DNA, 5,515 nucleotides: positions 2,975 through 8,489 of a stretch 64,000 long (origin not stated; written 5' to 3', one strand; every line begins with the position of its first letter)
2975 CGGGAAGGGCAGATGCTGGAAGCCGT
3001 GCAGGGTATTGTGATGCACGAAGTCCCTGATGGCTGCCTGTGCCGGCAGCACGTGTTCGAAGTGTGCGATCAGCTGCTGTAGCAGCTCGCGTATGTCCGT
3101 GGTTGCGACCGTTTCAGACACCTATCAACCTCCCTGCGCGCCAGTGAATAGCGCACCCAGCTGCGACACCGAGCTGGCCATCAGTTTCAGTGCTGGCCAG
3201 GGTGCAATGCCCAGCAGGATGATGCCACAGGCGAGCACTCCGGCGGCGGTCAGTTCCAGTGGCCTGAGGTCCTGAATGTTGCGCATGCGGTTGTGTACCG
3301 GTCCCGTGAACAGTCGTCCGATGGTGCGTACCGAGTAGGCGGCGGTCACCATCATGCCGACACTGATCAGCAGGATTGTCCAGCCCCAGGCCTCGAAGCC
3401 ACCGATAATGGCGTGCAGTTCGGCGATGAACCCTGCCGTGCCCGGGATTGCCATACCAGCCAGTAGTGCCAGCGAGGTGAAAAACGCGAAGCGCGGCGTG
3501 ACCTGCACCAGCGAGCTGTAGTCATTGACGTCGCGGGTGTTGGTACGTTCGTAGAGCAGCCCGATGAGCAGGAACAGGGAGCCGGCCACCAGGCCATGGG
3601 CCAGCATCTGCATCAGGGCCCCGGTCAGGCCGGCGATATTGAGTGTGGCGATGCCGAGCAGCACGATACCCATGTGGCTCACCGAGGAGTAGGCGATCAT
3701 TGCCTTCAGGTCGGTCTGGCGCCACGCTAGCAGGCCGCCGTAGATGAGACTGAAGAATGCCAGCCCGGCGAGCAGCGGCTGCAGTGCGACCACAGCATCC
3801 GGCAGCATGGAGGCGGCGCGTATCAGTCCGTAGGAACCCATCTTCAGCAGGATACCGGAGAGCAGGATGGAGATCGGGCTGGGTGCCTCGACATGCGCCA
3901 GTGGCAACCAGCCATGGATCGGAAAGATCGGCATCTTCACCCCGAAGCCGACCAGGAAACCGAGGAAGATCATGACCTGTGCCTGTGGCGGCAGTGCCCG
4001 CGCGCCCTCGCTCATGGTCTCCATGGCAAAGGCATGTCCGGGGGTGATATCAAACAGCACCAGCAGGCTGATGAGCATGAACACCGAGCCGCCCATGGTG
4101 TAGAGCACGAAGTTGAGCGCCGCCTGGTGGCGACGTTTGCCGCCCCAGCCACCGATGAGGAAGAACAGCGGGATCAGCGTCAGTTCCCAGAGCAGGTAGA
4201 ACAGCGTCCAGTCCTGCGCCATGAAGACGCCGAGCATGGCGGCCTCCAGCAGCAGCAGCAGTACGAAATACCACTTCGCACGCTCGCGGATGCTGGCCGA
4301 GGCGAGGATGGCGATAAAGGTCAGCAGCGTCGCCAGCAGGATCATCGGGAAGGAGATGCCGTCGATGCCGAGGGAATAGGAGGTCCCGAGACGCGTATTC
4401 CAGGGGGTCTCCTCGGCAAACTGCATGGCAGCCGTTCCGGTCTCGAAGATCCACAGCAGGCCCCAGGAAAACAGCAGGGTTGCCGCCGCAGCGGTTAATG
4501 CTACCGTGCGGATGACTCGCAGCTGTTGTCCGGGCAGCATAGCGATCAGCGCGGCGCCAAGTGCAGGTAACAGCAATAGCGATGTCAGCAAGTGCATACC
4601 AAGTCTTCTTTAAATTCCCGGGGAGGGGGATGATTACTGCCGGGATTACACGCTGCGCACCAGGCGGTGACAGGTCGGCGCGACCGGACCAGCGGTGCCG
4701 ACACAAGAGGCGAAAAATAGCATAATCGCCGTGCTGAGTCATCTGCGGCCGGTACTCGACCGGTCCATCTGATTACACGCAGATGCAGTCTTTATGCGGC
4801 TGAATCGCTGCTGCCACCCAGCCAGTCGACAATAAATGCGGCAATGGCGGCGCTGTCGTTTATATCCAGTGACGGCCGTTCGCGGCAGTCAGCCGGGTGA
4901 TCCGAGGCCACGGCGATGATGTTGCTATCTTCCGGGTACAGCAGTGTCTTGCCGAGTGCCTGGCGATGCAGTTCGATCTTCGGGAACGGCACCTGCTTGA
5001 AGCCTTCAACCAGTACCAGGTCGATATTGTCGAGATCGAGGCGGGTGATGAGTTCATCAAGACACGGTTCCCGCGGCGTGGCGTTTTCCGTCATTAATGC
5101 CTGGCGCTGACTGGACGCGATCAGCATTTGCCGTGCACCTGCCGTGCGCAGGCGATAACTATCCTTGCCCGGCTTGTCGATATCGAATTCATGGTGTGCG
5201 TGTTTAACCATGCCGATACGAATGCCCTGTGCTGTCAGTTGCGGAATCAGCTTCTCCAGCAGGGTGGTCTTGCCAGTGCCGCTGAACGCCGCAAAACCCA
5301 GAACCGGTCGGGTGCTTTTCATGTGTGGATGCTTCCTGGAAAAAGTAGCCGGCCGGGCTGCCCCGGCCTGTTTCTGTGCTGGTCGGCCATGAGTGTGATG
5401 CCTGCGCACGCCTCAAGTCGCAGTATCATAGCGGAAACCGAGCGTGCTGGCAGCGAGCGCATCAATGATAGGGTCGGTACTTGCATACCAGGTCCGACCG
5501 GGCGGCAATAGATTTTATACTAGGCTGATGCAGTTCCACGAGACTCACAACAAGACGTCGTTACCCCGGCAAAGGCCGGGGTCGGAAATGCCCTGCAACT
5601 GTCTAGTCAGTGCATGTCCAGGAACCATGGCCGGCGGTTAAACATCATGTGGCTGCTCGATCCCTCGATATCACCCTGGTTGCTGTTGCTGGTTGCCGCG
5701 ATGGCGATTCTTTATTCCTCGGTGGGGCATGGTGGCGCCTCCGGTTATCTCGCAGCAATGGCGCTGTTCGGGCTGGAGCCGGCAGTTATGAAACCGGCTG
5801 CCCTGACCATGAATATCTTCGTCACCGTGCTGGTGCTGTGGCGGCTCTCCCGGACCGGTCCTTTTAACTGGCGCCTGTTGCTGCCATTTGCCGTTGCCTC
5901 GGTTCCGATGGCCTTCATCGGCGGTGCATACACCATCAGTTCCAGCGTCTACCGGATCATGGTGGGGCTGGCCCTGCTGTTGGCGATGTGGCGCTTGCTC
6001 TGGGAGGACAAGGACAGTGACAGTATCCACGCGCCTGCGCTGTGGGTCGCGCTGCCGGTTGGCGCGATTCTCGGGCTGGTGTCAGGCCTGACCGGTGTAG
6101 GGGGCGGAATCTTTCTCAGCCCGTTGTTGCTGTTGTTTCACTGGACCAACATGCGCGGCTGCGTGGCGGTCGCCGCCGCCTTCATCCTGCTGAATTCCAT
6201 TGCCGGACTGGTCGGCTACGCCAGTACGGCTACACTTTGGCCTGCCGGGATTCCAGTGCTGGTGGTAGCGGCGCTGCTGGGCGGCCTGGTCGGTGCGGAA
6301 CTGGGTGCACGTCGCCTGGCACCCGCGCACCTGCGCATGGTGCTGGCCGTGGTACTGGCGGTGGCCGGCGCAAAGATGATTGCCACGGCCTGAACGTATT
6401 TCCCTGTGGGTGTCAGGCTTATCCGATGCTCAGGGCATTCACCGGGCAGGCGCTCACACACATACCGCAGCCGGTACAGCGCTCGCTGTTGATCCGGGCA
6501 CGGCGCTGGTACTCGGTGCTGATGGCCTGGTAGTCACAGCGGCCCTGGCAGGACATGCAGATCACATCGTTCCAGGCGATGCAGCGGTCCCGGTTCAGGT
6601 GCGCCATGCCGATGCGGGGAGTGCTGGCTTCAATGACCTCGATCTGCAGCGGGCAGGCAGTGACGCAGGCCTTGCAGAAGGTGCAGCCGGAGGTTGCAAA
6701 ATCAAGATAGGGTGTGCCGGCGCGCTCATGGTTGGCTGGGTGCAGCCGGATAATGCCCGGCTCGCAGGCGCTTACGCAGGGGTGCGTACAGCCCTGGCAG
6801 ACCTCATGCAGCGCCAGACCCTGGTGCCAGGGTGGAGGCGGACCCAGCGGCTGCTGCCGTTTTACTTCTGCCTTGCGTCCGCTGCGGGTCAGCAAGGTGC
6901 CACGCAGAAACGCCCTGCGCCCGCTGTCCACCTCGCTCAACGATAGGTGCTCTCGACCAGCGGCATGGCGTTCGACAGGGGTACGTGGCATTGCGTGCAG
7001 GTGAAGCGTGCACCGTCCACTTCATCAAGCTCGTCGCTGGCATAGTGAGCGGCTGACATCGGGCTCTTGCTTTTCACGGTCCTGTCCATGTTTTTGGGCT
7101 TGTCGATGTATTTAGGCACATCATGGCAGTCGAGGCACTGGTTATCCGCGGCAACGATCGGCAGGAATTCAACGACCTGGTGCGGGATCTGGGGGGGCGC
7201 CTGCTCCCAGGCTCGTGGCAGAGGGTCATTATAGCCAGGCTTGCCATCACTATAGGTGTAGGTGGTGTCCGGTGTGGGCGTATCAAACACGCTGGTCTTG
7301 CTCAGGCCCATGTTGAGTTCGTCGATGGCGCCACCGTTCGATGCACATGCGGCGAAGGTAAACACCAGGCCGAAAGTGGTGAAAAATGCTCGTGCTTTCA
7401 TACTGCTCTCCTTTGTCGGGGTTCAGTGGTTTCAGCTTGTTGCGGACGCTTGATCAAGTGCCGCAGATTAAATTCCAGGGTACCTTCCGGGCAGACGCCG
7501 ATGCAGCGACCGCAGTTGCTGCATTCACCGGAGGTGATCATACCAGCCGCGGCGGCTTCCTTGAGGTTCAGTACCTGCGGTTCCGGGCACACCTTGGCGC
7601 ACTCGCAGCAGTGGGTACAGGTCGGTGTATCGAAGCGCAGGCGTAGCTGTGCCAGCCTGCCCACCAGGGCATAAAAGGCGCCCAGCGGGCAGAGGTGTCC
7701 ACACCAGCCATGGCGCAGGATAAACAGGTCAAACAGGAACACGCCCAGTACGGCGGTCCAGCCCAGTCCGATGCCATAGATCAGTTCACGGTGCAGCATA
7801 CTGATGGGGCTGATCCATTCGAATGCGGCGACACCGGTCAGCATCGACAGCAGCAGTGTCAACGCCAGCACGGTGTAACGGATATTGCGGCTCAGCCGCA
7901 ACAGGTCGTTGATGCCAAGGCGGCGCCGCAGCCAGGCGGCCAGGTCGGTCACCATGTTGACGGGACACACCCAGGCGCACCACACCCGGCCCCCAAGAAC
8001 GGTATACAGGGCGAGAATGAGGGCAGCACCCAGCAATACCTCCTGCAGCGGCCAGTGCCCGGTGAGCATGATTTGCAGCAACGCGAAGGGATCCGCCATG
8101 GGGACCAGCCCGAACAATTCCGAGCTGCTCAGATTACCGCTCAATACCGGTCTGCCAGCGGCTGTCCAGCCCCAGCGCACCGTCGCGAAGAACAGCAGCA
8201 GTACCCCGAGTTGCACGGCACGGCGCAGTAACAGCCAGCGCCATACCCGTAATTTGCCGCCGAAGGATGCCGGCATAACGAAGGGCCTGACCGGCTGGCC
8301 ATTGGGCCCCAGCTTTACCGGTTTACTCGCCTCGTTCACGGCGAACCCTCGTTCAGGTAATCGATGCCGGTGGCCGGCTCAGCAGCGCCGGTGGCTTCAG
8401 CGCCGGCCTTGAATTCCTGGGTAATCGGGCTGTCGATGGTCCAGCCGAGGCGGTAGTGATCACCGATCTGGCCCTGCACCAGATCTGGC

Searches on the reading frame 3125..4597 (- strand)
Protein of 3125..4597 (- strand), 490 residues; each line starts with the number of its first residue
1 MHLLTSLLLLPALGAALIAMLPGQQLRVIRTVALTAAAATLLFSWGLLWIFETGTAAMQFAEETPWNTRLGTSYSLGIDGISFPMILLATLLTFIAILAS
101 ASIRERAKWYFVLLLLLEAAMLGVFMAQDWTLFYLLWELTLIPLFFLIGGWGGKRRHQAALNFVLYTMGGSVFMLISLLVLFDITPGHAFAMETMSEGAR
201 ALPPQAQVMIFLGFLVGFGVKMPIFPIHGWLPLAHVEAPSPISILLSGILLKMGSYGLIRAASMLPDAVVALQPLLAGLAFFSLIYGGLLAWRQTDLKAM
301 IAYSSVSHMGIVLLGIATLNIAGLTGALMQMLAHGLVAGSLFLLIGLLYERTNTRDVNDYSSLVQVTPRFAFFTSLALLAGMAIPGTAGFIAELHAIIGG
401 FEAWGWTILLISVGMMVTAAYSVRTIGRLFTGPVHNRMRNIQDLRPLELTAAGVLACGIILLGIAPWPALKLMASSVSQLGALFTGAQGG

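Call 40: search_protein_families(library=pfam, proteins=[window:3125-4597:-], max_evalue=0.00001)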
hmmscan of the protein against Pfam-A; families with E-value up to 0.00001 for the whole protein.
window:3125-4597:- (490 aa): 1 family
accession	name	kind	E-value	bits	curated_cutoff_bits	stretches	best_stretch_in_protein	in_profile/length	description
PF00361.26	Proton_antipo_M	-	1.4e-68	231.7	21.5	1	127-415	1-291/294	NADH:quinone oxidoreductase/Mrp antiporter, TM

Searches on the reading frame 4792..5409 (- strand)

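Call 40: search_protein_families(library=pfam, proteins=[window:4792-5409:-], max_evalue=0.00001)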
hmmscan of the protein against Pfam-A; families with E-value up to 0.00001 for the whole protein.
window:4792-5409:- (205 aa): 1 family
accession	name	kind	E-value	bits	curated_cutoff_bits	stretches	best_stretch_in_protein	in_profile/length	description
PF03205.20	MobB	-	9.1e-52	174.9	26.6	1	36-170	1-133/133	Molybdopterin guanine dinucleotide synthesis protein B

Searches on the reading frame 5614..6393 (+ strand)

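Call 40: search_protein_families(library=pfam, proteins=[window:5614-6393:+], max_evalue=0.00001)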
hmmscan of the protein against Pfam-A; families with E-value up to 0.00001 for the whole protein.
window:5614-6393:+ (259 aa): 1 family
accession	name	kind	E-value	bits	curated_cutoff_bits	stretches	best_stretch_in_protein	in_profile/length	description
PF01925.25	TauE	-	3.7e-33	115.6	32.6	1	24-255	2-237/237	Sulfite exporter TauE/SafE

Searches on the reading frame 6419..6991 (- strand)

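Call 27: search_protein_families(library=pfam, proteins=[window:6419-6991:-], max_evalue=0.001)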
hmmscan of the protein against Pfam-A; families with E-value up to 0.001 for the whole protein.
window:6419-6991:- (190 aa): 11 families
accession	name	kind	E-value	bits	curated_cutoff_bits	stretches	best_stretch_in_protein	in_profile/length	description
PF12838.12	Fer4_7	-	1e-15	58.3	27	2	65-116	2-51/52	4Fe-4S dicluster domain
PF13187.11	Fer4_9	-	1.6e-12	47.7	27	2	65-116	2-50/52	4Fe-4S dicluster domain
PF00037.32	Fer4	-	3.8e-12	45.9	21.1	1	166-187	2-23/24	4Fe-4S binding domain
PF14697.11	Fer4_21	-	4.6e-12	46.3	35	1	130-187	1-57/59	4Fe-4S dicluster domain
PF13237.11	Fer4_10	-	7.3e-11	42.3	25.5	2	145-183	12-53/53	4Fe-4S dicluster domain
PF12797.12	Fer4_2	-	1.6e-09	37.5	24.5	1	166-184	4-22/22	4Fe-4S binding domain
PF12837.12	Fer4_6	-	7.5e-09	35.6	25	1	165-187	2-24/24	4Fe-4S binding domain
PF25160.1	LdpA_Fe-S-bd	-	1e-05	25.6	27.6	1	148-186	9-42/49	LdpA Fe-S cluster-binding domain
PF12800.12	Fer4_4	-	1.6e-05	25.3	24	1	170-184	2-16/17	4Fe-4S binding domain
PF13484.11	Fer4_16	-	0.00023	22.3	30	0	164-185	45-66/66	4Fe-4S double cluster binding domain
PF12798.12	Fer4_3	-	0.00051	21.1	27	0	172-186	1-15/15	4Fe-4S binding domain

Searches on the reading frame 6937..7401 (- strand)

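Call 27: search_protein_families(library=pfam, proteins=[window:6937-7401:-], max_evalue=0.001)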
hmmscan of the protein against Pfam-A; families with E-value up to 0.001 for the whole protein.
window:6937-7401:- (154 aa): 2 families
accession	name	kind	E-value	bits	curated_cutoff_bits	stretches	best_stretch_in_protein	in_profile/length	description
PF03892.19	NapB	-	4.5e-20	72.5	25.1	1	55-153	34-125/127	Nitrate reductase cytochrome c-type subunit (NapB)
PF09699.15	Paired_CXXCH_1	-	0.00081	19.5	20.6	0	85-96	5-16/41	Doubled CXXCH motif (Paired_CXXCH_1)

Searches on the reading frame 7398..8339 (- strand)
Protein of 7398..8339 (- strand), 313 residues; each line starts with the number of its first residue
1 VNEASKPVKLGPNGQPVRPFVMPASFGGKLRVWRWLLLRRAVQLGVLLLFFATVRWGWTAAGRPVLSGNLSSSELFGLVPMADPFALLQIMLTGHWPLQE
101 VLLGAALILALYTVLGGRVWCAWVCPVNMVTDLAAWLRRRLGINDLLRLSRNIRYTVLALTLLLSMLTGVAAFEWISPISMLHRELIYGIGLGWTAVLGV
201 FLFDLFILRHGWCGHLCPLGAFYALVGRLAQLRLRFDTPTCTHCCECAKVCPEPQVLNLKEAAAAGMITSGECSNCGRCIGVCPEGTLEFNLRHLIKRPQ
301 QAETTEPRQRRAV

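Call 27: search_protein_families(library=pfam, proteins=[window:7398-8339:-], max_evalue=0.001)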
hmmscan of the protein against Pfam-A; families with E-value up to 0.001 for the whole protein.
window:7398-8339:- (313 aa): 6 families
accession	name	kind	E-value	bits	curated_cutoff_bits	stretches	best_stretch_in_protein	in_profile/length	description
PF12801.12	Fer4_5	-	2.8e-18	66.1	22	2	101-143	5-47/48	4Fe-4S binding domain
PF00037.32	Fer4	-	1.1e-06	28.6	21.1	0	271-288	6-23/24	4Fe-4S binding domain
PF12838.12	Fer4_7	-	3.6e-06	27.8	27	1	240-286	1-51/52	4Fe-4S dicluster domain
PF13237.11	Fer4_10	-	3.6e-06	27.2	25.5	1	234-284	2-53/53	4Fe-4S dicluster domain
PF12837.12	Fer4_6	-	0.00023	21.4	25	0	235-256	3-23/24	4Fe-4S binding domain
PF13484.11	Fer4_16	-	0.00055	21.1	30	0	272-301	1-29/66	4Fe-4S double cluster binding domain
